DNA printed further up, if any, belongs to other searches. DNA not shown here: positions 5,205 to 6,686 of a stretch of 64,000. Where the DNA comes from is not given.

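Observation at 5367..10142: Complete, self-contained corrinoid methyl-transfer operon of unknown substrate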

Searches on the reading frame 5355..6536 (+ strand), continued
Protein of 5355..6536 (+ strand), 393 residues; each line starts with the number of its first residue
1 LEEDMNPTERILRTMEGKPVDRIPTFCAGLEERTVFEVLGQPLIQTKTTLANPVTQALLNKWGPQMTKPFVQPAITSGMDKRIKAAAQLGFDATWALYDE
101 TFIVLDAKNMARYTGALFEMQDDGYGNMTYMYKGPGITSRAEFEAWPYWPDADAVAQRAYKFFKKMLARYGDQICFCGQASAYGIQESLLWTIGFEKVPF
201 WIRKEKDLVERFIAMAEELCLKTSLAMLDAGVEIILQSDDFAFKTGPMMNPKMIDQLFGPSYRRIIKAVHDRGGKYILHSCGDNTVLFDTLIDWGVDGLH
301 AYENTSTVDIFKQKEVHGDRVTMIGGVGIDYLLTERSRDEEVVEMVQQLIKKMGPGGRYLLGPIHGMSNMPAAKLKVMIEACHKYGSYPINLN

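Call 46: search_protein_representatives(alignment_id=A1)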
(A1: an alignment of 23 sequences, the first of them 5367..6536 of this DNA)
Query: 23 sequences, 389 profile positions. Proteins with E-value up to 0.001 (for the whole library): 6748; up to 1e-10: 2632; up to 1e-30: 94. The best 150 are listed.
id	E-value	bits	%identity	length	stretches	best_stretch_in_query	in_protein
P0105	1.1e-198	676.6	-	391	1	1-387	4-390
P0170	9.6e-84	298.1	-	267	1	203-387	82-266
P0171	2.6e-79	283.5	-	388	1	1-387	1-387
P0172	4.9e-77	276.1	-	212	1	198-387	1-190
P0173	5.8e-77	275.8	-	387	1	1-384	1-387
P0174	1.3e-68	248.3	-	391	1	1-387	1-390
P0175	5.1e-67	243.1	-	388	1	1-387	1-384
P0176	3.1e-59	217.5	-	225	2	75-247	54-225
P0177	4.5e-59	216.9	-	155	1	237-386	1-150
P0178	7.9e-59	216.1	-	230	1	164-387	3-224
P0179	3.6e-58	213.9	-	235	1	1-146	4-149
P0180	2.8e-57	211.0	-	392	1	1-387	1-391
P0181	4.0e-57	210.5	-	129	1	1-129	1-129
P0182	4.4e-57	210.4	-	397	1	3-386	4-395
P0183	1.5e-56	208.7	-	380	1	1-379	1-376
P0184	1.5e-51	192.2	-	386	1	1-386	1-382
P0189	1.2e-43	166.1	-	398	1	1-387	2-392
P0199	7.4e-39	150.4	-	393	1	1-387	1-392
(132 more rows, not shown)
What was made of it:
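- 5367..6536 (+): MT1: divergent UroD-fold corrinoid methyltransferase with a predicted His275-Cys277-His361 (plus Glu299) metal site. Proposed substrate:Co(I) methyltransferase. The family is a single 50%-identity cluster at 677 bits, with the next full-length relatives at 284 bits or less (call 46).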

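Call 47: list_cluster_members(proteins=[P0171, P0173, P0174, P0175, P0180, P0182, P0183, P0184, P0189, P0199])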
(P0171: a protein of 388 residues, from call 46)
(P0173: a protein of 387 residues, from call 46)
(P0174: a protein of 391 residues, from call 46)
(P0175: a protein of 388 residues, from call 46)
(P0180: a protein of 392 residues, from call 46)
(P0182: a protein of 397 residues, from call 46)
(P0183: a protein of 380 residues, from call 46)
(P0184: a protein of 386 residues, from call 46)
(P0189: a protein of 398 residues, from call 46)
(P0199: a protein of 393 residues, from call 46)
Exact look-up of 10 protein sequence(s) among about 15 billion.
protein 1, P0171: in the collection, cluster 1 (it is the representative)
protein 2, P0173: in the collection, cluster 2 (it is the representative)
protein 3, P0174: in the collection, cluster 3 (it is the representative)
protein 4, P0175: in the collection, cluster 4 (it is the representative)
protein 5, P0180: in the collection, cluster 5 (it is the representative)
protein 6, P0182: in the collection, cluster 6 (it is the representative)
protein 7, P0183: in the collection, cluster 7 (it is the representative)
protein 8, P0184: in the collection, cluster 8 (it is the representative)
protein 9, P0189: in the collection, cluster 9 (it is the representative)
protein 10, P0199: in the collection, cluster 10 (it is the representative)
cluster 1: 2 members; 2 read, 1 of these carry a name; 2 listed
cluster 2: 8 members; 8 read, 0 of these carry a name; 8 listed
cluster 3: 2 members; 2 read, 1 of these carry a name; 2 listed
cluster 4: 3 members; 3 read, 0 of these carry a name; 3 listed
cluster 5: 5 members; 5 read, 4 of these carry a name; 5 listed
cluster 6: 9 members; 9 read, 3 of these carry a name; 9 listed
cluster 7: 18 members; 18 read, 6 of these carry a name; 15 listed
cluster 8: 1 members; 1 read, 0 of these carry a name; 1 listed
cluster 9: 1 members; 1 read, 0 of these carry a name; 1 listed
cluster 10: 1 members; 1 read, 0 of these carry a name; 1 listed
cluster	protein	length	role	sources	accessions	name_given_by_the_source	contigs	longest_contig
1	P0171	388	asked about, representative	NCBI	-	-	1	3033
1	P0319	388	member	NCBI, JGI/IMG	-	uroporphyrinogen decarboxylase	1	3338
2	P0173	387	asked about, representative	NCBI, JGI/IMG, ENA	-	-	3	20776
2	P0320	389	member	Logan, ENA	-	-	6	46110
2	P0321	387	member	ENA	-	-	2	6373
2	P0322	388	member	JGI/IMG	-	-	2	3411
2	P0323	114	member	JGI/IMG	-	-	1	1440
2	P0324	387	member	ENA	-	-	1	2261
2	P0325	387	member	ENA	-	-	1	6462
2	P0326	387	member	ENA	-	-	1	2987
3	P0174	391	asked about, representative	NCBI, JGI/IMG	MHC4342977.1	MAG: uroporphyrinogen decarboxylase family protein [Planctomycetota bacterium] | uroporphyrinogen-III decarboxylase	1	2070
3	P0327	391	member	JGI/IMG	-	-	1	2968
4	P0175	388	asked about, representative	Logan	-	-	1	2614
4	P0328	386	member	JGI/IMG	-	-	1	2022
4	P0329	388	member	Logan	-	-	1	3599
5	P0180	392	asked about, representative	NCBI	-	-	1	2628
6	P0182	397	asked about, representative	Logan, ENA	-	-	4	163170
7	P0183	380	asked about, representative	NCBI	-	-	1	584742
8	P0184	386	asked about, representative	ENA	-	-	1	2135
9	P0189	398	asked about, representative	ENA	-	-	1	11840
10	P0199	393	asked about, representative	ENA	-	-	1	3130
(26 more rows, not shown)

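Call 48: search_solved_structures(query=A1, max_evalue=0.00001, show_alignments=1)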
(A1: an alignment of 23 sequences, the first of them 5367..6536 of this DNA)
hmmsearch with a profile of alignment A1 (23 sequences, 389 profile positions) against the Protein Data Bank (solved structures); distinct sequences matched with E-value up to 0.00001: 1.
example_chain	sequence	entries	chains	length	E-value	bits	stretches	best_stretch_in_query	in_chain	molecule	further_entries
4ay7_A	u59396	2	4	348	9.5e-10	41.3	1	191-353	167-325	METHYLCOBALAMIN: COENZYME M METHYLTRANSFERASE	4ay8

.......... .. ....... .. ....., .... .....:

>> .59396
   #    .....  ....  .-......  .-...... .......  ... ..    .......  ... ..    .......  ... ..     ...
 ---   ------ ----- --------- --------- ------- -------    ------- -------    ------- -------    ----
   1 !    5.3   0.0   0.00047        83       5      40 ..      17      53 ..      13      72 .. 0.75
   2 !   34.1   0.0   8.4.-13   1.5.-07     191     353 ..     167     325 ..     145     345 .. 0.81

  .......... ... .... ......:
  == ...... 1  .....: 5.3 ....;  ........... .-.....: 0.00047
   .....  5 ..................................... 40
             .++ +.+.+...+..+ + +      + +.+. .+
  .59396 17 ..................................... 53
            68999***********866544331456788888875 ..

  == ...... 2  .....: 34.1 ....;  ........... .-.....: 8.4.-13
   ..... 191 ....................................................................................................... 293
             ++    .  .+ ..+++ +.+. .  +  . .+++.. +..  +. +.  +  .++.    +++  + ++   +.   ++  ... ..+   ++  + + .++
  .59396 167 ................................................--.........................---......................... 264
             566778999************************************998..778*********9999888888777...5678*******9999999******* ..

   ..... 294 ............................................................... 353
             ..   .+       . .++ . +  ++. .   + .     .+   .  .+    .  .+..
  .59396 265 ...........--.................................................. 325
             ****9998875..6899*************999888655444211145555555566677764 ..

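Call 49: find_encoding_contigs(protein=P0023, flank=9000, max_places=1)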
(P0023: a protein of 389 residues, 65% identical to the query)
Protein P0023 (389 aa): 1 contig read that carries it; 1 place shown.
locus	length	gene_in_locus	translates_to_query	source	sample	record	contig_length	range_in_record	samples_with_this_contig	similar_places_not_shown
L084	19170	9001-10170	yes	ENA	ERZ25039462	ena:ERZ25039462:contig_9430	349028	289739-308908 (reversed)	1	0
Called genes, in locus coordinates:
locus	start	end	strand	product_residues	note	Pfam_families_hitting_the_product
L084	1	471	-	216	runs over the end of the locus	PF04832:SOUL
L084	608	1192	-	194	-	PF27735:2-thiour_desulf_put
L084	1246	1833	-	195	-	PF10184:DUF2358 (weak), PF12680:SnoaL_2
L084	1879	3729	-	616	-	PF07103:DUF1365, PF02353:CMAS, PF13489:Methyltransf_23, PF08241:Methyltransf_11, PF08242:Methyltransf_12, PF13649:Methyltransf_25, PF13847:Methyltransf_31 (weak)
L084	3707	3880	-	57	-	PF07103:DUF1365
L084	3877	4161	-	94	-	-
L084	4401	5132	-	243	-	PF13450:NAD_binding_8, PF01593:Amino_oxidase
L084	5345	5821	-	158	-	PF16036:Chalcone_3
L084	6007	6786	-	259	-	PF06966:DUF1295, PF02544:Steroid_dh, PF04191:PEMT (weak)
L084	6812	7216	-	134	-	PF09945:DUF2177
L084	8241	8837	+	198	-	PF07840:FadR_C, PF07729:FCD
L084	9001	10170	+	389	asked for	PF01208:URO-D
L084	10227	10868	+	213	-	PF02607:B12-binding_2, PF02310:B12-binding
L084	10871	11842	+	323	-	PF01208:URO-D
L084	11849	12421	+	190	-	PF00111:Fer2, PF17651:Raco_middle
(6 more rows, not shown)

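Call 50: find_encoding_contigs(protein=P0088, flank=9000, max_places=1)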
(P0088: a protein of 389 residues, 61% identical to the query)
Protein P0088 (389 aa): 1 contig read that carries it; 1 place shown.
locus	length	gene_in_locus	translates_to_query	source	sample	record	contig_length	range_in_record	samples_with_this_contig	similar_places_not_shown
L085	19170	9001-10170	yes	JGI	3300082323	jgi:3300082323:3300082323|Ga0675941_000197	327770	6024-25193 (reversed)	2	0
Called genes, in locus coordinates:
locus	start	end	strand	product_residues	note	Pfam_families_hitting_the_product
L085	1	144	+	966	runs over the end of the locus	PF13620:CarboxypepD_reg, PF13715:CarbopepD_reg_2, PF22904:NOMO1-like_2nd (faint), PF25183:OMP_b-brl_4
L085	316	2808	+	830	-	PF00884:Sulfatase, PF01663:Phosphodiest, PF16347:SGSH_C, PF13424:TPR_12 (faint), PF13432:TPR_16 (weak), PF25063:ARM_TT21_C (weak), PF00515:TPR_1 (weak), PF07719:TPR_2 (weak), +11 more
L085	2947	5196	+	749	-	PF00884:Sulfatase, PF01663:Phosphodiest, PF04185:Phosphoesterase (weak), PF02995:DUF229 (weak), PF16347:SGSH_C, PF25063:ARM_TT21_C, PF23914:TPR_CcmH_CycH, PF00515:TPR_1 (weak), +9 more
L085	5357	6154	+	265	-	PF01177:Asp_Glu_race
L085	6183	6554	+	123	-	-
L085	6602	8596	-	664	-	PF12838:Fer4_7 (weak), PF13183:Fer4_8, PF13187:Fer4_9, PF02754:CCG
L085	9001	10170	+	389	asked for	PF01208:URO-D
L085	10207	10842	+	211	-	PF02607:B12-binding_2, PF02310:B12-binding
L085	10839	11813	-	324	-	PF08240:ADH_N, PF16912:Glu_dehyd_C, PF00107:ADH_zinc_N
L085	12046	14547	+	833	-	-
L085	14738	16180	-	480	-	PF07705:CARDB (weak)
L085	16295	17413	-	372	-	PF17170:DUF5128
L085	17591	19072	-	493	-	PF01235:Na_Ala_symp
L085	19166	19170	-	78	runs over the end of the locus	-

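Call 70: find_encoding_contigs(protein=P0173, flank=8000, max_places=2)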
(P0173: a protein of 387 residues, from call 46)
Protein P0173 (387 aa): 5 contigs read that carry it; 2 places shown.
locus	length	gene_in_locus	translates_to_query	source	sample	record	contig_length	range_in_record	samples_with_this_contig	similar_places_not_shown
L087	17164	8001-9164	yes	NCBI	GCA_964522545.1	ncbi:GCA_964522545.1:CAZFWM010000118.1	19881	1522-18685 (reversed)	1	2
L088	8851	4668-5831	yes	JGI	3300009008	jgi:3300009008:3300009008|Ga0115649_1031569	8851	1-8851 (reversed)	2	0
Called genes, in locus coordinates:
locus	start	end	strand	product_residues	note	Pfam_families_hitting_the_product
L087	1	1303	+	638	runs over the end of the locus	PF01833:TIG (weak), PF05935:Arylsulfotrans, PF14269:Arylsulfotran_2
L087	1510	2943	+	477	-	-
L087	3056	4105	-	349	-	PF00108:Thiolase_N (weak), PF08545:ACP_syn_III, PF08541:ACP_syn_III_C (weak)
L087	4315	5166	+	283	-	PF00158:Sigma54_activat (faint), PF00004:AAA, PF07724:AAA_2, PF07726:AAA_3 (faint), PF07728:AAA_5, PF13401:AAA_22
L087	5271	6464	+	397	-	-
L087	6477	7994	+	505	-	-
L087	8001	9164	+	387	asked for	PF01208:URO-D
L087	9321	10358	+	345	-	PF01073:3Beta_HSD, PF01370:Epimerase, PF02719:Polysacc_synt_2 (weak), PF05368:NmrA, PF08659:KR, PF13460:NAD_binding_10, PF16363:GDP_Man_Dehyd, PF07993:NAD_binding_4, +1 more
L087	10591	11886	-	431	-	PF00083:Sugar_tr, PF07690:MFS_1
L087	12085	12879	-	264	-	PF00106:adh_short, PF08659:KR, PF13561:adh_short_C2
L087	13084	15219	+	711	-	PF00270:DEAD, PF00271:Helicase_C, PF16124:RecQ_Zn_bind, PF00570:HRDC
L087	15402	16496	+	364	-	PF01594:AI-2E_transport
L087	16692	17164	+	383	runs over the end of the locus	PF11617:Cu-binding_MopE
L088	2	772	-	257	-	?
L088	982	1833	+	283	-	PF00158:Sigma54_activat (faint), PF00004:AAA, PF07724:AAA_2, PF07726:AAA_3 (faint), PF07728:AAA_5, PF10236:DAP3 (weak), PF13401:AAA_22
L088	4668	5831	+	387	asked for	PF01208:URO-D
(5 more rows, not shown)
